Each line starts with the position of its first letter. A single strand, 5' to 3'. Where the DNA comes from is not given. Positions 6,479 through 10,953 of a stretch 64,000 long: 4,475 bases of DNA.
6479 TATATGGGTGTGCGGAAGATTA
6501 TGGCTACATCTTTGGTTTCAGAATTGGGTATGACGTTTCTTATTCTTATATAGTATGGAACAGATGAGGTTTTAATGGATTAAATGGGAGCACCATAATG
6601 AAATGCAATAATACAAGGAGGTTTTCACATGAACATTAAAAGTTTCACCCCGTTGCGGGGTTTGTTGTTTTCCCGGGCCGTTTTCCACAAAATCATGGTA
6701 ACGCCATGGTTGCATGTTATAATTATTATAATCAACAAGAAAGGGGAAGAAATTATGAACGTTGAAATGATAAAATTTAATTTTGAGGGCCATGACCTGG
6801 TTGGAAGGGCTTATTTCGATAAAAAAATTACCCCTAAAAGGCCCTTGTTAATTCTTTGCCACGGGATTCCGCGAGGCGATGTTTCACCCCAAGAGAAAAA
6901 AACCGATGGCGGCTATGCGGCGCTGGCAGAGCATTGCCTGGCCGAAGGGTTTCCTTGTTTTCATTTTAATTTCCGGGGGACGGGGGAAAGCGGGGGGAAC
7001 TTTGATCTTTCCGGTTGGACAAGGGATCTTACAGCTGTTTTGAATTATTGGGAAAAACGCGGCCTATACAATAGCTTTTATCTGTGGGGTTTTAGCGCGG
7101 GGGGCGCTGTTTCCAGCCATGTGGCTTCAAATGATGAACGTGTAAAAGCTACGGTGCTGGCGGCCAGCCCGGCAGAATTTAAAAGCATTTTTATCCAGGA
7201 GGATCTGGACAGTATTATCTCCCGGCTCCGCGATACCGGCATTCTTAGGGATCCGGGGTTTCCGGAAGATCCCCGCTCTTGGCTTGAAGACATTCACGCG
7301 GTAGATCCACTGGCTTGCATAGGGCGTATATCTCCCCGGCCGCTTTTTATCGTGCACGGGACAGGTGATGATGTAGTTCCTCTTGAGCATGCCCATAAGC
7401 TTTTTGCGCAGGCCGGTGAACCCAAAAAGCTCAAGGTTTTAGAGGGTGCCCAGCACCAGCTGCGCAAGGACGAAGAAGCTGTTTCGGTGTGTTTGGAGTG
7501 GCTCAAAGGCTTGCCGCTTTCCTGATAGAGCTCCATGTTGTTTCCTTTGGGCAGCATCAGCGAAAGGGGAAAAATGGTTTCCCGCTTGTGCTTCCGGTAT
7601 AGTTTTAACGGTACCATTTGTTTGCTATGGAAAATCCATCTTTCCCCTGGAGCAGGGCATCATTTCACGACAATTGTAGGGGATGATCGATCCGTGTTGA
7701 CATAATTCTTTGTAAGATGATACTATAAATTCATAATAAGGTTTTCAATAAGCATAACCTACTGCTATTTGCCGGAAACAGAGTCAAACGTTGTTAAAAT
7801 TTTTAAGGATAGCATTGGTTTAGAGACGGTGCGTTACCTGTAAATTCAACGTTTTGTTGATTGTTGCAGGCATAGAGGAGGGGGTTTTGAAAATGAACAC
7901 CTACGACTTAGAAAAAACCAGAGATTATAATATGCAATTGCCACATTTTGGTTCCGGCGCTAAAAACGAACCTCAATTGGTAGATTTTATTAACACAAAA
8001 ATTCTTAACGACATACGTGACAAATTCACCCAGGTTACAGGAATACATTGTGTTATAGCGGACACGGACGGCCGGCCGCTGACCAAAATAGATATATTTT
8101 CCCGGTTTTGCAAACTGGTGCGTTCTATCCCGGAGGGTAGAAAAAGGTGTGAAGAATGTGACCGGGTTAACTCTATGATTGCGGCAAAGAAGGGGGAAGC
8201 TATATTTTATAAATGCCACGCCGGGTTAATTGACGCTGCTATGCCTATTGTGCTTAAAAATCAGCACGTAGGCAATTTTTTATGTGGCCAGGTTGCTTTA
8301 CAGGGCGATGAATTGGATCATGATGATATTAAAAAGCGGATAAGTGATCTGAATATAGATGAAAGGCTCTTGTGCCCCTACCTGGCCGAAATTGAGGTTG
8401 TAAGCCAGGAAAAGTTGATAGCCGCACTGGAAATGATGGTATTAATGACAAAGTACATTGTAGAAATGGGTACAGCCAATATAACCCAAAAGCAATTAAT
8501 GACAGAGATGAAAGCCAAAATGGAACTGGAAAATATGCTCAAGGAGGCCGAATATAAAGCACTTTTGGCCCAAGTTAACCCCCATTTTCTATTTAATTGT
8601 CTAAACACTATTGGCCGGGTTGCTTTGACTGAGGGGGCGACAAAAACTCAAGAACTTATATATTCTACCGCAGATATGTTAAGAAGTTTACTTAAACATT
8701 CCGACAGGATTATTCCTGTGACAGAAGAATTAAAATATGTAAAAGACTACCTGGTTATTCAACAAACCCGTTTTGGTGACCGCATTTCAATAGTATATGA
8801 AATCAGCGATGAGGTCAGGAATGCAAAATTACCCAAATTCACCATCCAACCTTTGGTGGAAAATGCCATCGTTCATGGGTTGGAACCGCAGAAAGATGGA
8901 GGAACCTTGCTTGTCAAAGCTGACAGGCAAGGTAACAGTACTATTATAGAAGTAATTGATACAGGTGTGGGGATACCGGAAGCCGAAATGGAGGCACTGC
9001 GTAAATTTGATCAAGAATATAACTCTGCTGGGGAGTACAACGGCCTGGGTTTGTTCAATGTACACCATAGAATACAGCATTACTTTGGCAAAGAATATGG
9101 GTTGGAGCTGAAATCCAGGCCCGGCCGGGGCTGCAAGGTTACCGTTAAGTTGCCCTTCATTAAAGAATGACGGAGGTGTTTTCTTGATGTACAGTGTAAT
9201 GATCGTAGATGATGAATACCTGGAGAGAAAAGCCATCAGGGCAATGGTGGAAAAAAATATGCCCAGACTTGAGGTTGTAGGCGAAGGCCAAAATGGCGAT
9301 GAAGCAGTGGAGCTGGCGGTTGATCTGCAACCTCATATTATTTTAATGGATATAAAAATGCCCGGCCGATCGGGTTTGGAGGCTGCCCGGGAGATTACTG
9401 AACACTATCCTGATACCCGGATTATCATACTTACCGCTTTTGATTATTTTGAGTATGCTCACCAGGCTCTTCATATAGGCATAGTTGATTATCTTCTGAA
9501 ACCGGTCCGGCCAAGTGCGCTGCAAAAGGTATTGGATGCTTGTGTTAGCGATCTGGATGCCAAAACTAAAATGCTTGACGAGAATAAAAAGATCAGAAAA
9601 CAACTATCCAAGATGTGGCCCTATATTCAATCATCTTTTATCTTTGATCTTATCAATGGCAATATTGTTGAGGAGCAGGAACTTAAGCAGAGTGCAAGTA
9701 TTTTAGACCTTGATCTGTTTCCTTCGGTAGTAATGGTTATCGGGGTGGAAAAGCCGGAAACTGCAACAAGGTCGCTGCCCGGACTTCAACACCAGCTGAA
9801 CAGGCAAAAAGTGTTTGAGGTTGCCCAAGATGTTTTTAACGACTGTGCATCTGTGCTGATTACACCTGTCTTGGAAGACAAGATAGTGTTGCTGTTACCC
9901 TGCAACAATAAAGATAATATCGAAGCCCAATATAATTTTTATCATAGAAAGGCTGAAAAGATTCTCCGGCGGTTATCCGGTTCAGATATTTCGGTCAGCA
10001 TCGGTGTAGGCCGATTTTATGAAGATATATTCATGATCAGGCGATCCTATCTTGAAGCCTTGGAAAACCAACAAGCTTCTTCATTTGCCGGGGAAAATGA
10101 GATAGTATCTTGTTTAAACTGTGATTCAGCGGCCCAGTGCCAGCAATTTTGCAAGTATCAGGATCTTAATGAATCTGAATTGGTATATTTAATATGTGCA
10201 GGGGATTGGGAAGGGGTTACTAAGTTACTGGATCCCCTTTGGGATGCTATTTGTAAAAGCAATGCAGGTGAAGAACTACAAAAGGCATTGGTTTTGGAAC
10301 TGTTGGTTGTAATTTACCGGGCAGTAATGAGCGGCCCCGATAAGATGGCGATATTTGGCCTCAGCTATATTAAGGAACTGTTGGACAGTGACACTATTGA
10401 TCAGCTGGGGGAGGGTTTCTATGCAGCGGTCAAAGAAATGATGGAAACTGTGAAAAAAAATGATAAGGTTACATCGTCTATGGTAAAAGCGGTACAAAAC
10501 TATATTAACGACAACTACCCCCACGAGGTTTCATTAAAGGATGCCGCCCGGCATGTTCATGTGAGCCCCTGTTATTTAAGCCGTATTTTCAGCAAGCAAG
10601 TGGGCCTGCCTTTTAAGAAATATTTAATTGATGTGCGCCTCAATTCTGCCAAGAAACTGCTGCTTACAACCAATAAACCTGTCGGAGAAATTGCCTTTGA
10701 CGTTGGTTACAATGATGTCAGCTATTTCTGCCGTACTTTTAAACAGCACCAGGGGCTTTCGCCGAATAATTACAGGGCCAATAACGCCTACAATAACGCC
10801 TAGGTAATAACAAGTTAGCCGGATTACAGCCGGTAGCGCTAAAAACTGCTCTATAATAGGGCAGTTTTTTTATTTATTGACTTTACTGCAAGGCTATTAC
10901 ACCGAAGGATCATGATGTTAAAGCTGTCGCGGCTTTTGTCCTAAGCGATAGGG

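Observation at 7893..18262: Two-component-regulated glycyl radical eliminase cluster that couples to a tungsten-type aldehyde:ferredoxin oxidoreductase instead of a microcompartment/CoA-acylating ALDH route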

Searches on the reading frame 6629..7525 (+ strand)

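Call 3: search_protein_families(library=pfam, proteins=[window:6629-7525:+])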
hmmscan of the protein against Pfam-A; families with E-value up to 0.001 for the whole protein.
window:6629-7525:+ (298 aa): 7 families
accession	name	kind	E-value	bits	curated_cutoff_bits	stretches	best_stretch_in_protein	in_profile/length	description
PF12146.15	Hydrolase_4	-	1.7e-15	57.4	27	2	94-182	18-111/239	Serine aminopeptidase, S33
PF00561.26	Abhydrolase_1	-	7.5e-15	55.7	25.8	1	72-183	1-105/245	alpha/beta hydrolase fold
PF00326.27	Peptidase_S9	-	2e-11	44.2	22.6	1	105-285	12-196/213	Prolyl oligopeptidase family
PF12697.13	Abhydrolase_6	-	3.4e-07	31.6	26.3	1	74-276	1-204/217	Alpha/beta hydrolase family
PF20434.5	BD-FAE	-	5.4e-07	29.8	26.8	1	62-259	4-212/215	BD-FAE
PF01738.24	DLH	-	5.9e-05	23.2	21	0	131-177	78-126/217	Dienelactone hydrolase family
PF02129.25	Peptidase_S15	-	8.4e-05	22.8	23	0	97-183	46-131/262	X-Pro dipeptidyl-peptidase (S15 family)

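Call 4: search_protein_families(library=ncbifam, proteins=[window:6629-7525:+])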
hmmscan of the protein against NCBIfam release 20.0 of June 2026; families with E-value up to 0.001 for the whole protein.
window:6629-7525:+ (298 aa): 8 families
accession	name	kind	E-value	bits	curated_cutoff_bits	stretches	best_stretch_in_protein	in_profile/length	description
NF047920.1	lactonase_UilS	equivalog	6.6e-10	39.2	400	1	68-183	21-133/285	UilS family quorum-quenching N-acyl-homoserine lactonase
NF050089.1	i_nPHAscl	equivalog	1.8e-06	27.2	300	0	104-180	41-117/288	intracellular short-chain-length polyhydroxyalkanoate depolymerase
NF051488.1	bifunc_PcaDC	exception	3.4e-06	26.5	390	0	104-185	35-116/375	bifunctional 3-oxoadipate enol-lactonase/4-carboxymuconolactone decarboxylase PcaDC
TIGR03100.1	hydr1_PEP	hypoth_equivalog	4.7e-06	26.1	168.45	1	48-178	5-130/274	hydrolase 1, exosortase A system-associated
TIGR03101.1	hydr2_PEP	hypoth_equivalog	4.6e-05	23.1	202.75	1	97-171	46-122/266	hydrolase 2, exosortase A system-associated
NF052610.1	macro_16_ester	equivalog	4.8e-05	22.8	420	1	238-282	225-268/281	alpha/beta fold macrolide esterase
TIGR02427.1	protocat_pcaD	equivalog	0.00024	20.6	255.85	0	108-186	40-118/251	3-oxoadipate enol-lactonase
NF041759.1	mac_hydro_EstT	equivalog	0.00042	19.6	450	0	237-282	221-265/278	macrolide hydrolase EstT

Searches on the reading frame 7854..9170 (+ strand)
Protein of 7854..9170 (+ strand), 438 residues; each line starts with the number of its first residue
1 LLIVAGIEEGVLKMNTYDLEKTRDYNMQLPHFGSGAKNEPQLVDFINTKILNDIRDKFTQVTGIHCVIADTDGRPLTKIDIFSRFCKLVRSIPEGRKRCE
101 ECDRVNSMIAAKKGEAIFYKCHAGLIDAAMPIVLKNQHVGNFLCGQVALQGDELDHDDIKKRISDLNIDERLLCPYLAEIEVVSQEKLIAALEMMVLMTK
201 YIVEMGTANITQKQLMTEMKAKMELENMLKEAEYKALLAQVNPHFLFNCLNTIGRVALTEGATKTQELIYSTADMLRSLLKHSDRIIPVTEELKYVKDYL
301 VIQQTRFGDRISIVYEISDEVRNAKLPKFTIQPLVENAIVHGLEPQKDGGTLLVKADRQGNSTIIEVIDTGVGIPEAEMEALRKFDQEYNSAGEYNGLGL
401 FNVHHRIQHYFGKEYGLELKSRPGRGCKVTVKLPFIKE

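Call 3: search_protein_families(library=pfam, proteins=[window:7854-9170:+])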
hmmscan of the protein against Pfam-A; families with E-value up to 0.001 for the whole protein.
window:7854-9170:+ (438 aa): 3 families
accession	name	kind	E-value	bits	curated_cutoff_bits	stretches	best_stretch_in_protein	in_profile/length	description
PF10114.15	PocR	-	1.4e-47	161.9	23.9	1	44-206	1-161/162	Sensory domain found in PocR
PF06580.19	His_kinase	-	1.6e-24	86.4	25.2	1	232-311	1-81/81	Histidine kinase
PF02518.31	HATPase_c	-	8.9e-15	55.5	26.4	1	330-435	9-109/111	Histidine kinase-, DNA gyrase B-, and HSP90-like ATPase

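Call 4: search_protein_families(library=ncbifam, proteins=[window:7854-9170:+])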
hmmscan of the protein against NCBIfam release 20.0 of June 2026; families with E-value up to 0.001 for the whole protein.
window:7854-9170:+ (438 aa): 27 families (the best 25 are shown)
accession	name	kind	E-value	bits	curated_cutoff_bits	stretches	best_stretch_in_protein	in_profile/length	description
NF047788.1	TransRegPocR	equivalog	4.3e-27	95.2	500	1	45-245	4-202/296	transcriptional regulator PocR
NF053867.1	SprKinKinDBac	equivalog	5.2e-09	35.1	775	1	330-437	397-499/500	sporulation kinase KinD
NF007688.0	PRK10364.1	equivalog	7.1e-09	34.9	479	1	333-436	354-452/460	two-component system sensor histidine kinase ZraS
NF008468.0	PRK11360.1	equivalog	1.4e-08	33.6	646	1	297-435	472-608/616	two-component system sensor histidine kinase AtoS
TIGR02966.1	phoR_proteo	equivalog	1.6e-08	34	334.2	1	328-432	231-332/333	phosphate regulon sensor histidine kinase PhoR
NF008298.1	PRK11086.1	subfamily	7.1e-08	31.3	520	1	333-435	430-525/529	DcuS/MalK family sensor histidine kinase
NF041832.1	near_NosP_CTERM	subfamily_domain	1e-07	31.4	400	1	349-436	138-226/370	NahK/ErcS family hybrid sensor histidine kinase/response regulator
TIGR02916.1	PEP_his_kin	equivalog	1.5e-07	30.4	300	1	302-434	554-679/679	XrtA/PEP-CTERM system histidine kinase PrsK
NF046044.1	PnpS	equivalog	2.6e-07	30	400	1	310-434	266-390/390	two-component system histidine kinase PnpS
NF038348.1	T2SS_HK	subfamily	8.4e-07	27.8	450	1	337-434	478-572/574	histidine kinase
NF041735.1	hist_kin_RppB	equivalog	8.9e-07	28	400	1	333-434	336-438/438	two-component system sensor histidine kinase RppB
TIGR01925.2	spIIAB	equivalog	3.7e-06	26.9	135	1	329-432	40-133/137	anti-sigma F factor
NF033092.0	HK_WalK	equivalog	4.4e-06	25.5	725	1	287-435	447-594/594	cell wall metabolism sensor histidine kinase WalK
NF047874.1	MASE3_PAS_HK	subfamily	9.2e-06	24.7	560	1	347-435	536-625/655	MASE3 domain-containing sensor histidine kinase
NF008025.0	PRK10755.1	equivalog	1.1e-05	24.3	314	1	323-434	250-355/362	two-component system sensor histidine kinase PmrB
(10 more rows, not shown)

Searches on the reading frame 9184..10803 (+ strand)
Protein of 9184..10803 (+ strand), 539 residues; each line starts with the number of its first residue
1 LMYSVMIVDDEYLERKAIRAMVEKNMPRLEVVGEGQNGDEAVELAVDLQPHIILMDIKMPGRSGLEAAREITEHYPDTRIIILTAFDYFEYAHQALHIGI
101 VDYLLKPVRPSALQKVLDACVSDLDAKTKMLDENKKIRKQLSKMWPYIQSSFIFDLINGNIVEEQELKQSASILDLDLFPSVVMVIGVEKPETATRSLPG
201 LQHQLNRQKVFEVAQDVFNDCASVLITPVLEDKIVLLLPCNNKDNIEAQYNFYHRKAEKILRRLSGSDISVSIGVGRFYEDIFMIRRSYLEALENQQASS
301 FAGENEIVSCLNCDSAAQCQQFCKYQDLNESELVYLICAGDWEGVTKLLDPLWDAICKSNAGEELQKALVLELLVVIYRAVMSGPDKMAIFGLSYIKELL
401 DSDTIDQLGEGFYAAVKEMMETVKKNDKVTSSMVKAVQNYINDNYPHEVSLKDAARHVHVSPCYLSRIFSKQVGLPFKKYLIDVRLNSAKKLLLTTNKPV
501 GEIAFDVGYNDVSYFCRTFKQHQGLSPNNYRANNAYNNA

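Call 3: search_protein_families(library=pfam, proteins=[window:9184-10803:+])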
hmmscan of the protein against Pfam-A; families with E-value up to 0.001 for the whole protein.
window:9184-10803:+ (539 aa): 4 families
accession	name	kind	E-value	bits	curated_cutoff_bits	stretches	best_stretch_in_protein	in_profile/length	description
PF00072.30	Response_reg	-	1.5e-25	89.9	30.2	1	5-117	1-110/111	Response regulator receiver domain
PF12833.13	HTH_18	-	1.3e-23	83.5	33.6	1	455-532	2-79/80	Helix-turn-helix domain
PF00165.29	HTH_AraC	-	5e-19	68.4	26.6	2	494-531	2-41/42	Bacterial regulatory helix-turn-helix proteins, AraC family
PF17853.6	GGDEF_2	-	3.2e-13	50.4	24.5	1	159-294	2-112/116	GGDEF-like domain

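Call 4: search_protein_families(library=ncbifam, proteins=[window:9184-10803:+])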
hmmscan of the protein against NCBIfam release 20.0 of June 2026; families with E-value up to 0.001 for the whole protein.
window:9184-10803:+ (539 aa): 124 families (the best 25 are shown)
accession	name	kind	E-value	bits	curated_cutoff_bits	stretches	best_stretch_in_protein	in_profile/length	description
NF047455.1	TF_Staph_AryK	equivalog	4.4e-26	91.4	850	1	424-534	149-259/759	transcriptional regulator AryK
NF047788.1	TransRegPocR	equivalog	3.5e-25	88.9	500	1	374-536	138-293/296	transcriptional regulator PocR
NF007860.0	PRK10572.1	equivalog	4.1e-25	88.2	208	1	417-535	168-286/292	arabinose operon transcriptional regulator AraC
NF008677.0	PRK11697.1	equivalog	3.4e-22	79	246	1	2-136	1-131/238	two-component system response regulator BtsR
TIGR04094.1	adjacent_YSIRK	equivalog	1.1e-21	77.3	200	1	422-531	274-383/383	YSIRK-targeted surface antigen transcriptional regulator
NF007935.0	PRK10651.1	equivalog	1.3e-20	73.5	250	1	4-119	8-122/216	two-component system response regulator NarL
NF001965.0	PRK00742.1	subfamily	2.2e-20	73.2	293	1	2-140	3-138/357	chemotaxis-specific protein-glutamate methyltransferase CheB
NF041367.1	CheY_Halo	equivalog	2.6e-20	72.9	200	1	5-117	1-111/114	chemotaxis protein CheY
NF007018.1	PRK09483.1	equivalog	2e-19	70.1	280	1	2-113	1-111/217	UvrY/SirA/GacA family response regulator transcription factor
NF008469.0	PRK11361.1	equivalog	4.7e-19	68.4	714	1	3-146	5-141/461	acetoacetate metabolism transcriptional regulator AtoC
NF052445.1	RespRegMctR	equivalog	5.5e-19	68.4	300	1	4-114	3-112/205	two-component system response regulator MctR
NF007693.0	PRK10371.1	equivalog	1.2e-17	64.1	253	1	427-532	193-298/309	transcriptional regulator MelR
NF011896.0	PRK15369.1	equivalog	1.7e-17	63.8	242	1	2-132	3-128/211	two component system response regulator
NF033869.1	viru_reg_Rsp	equivalog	5.7e-17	61.4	400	1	416-532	131-247/701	AraC family transcriptional regulator Rsp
NF007708.0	PRK10403.1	equivalog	7.1e-17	61.6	343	1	2-123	6-126/215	nitrate/nitrite response regulator protein NarP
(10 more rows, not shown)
